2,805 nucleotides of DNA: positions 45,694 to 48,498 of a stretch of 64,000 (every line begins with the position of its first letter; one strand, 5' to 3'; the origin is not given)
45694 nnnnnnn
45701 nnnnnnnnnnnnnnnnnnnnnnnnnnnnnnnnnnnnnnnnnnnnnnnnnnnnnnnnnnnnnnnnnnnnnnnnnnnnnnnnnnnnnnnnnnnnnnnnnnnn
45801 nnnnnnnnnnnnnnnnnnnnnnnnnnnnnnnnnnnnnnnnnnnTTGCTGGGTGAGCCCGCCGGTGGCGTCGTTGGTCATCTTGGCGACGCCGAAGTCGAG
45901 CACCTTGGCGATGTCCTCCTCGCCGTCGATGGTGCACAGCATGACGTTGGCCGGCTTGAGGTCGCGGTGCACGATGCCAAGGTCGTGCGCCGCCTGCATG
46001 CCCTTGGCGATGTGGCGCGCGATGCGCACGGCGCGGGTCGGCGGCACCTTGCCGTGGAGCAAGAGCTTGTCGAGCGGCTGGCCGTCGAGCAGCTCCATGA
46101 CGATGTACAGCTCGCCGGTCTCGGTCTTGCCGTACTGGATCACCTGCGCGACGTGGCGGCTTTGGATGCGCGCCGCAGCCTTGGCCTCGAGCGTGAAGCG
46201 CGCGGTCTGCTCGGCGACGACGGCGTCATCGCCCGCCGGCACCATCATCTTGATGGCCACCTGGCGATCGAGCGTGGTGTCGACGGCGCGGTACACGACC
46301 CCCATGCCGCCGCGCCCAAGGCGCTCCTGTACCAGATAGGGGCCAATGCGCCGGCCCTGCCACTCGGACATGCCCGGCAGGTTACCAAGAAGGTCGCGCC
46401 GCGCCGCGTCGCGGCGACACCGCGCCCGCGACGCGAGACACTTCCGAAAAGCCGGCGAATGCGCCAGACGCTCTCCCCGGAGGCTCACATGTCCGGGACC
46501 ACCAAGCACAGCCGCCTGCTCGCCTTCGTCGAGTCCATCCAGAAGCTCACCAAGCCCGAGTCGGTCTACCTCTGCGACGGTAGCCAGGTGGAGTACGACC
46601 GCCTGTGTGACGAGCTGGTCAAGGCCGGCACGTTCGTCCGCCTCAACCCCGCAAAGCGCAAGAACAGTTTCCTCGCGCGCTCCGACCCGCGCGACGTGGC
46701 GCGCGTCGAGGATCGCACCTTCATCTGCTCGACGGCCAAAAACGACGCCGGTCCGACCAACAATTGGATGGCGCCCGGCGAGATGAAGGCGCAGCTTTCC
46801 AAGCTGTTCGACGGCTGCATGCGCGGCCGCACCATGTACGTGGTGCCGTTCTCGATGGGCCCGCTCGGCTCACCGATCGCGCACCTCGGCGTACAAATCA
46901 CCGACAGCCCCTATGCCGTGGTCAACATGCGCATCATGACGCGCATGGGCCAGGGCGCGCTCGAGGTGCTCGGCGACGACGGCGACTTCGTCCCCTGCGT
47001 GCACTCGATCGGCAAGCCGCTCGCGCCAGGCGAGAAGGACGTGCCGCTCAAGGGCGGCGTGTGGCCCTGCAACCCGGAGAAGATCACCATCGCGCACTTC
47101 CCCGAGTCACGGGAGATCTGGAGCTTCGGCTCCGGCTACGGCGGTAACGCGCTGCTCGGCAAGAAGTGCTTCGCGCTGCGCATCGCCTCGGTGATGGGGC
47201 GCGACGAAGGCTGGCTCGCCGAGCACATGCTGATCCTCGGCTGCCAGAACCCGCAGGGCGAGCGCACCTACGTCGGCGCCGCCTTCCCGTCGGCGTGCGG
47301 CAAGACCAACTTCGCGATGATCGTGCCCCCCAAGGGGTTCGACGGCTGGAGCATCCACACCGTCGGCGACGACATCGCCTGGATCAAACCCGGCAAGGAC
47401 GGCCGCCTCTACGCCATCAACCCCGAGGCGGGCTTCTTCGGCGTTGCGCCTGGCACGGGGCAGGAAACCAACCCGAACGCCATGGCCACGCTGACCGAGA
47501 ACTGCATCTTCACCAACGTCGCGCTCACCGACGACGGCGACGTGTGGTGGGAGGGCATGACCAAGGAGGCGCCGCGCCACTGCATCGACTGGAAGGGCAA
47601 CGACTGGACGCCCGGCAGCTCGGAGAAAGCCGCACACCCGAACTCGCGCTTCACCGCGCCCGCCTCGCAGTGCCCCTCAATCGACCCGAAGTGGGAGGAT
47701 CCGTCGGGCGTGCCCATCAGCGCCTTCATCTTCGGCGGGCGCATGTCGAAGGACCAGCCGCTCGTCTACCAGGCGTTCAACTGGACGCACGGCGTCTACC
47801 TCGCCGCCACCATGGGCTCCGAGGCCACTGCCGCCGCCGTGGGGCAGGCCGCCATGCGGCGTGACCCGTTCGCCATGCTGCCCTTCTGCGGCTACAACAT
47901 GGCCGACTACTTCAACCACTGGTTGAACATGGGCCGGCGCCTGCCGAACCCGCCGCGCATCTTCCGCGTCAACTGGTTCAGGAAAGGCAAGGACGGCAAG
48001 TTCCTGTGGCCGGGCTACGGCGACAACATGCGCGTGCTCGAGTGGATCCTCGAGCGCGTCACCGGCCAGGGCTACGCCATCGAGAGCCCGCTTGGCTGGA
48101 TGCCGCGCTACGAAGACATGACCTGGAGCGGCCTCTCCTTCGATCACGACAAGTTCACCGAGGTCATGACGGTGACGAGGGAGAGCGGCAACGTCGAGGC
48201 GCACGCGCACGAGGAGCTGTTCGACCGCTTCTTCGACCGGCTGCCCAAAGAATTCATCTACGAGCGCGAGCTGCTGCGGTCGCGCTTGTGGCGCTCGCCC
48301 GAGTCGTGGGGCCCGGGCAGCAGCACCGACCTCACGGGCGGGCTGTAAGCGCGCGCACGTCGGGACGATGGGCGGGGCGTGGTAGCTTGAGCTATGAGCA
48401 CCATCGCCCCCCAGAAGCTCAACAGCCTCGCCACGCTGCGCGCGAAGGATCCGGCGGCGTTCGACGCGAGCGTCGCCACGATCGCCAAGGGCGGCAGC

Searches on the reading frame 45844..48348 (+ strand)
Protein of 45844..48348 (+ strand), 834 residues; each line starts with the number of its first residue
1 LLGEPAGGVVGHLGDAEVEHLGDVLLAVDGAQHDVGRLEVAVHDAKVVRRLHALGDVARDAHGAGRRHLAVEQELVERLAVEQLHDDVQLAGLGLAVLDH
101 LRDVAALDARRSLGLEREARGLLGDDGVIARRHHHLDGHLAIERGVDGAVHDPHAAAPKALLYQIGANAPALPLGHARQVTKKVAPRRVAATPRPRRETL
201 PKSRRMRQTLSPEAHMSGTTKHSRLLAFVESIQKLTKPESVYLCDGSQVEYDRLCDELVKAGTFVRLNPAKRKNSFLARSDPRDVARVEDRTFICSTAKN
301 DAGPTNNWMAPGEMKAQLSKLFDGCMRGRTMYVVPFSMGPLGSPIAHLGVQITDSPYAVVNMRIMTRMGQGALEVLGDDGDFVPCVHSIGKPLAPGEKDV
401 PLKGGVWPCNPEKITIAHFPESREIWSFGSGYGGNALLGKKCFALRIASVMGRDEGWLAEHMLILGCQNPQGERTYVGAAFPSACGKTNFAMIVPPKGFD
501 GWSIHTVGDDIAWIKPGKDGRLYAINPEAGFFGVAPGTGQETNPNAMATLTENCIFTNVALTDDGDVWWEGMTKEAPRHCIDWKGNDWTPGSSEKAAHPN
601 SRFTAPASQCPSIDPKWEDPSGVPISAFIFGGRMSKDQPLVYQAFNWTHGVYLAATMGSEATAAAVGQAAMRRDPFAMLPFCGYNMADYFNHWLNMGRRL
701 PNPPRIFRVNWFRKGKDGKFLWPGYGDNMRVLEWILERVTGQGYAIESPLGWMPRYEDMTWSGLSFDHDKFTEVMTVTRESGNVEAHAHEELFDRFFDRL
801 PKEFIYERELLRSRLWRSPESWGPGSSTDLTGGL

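Call 54: search_protein_families(library=pfam, proteins=[window:45844-48348:+], max_evalue=0.0001)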
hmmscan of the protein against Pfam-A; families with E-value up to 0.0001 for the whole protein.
window:45844-48348:+ (834 aa): 2 families
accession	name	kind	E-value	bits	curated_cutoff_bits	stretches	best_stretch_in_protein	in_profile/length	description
PF00821.23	PEPCK_GTP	-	1.4e-163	544.3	23.8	1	457-813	1-356/357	Phosphoenolpyruvate carboxykinase C-terminal P-loop domain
PF17297.7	PEPCK_N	-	1.7e-99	332.3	23.8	1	228-453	2-218/218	Phosphoenolpyruvate carboxykinase N-terminal domain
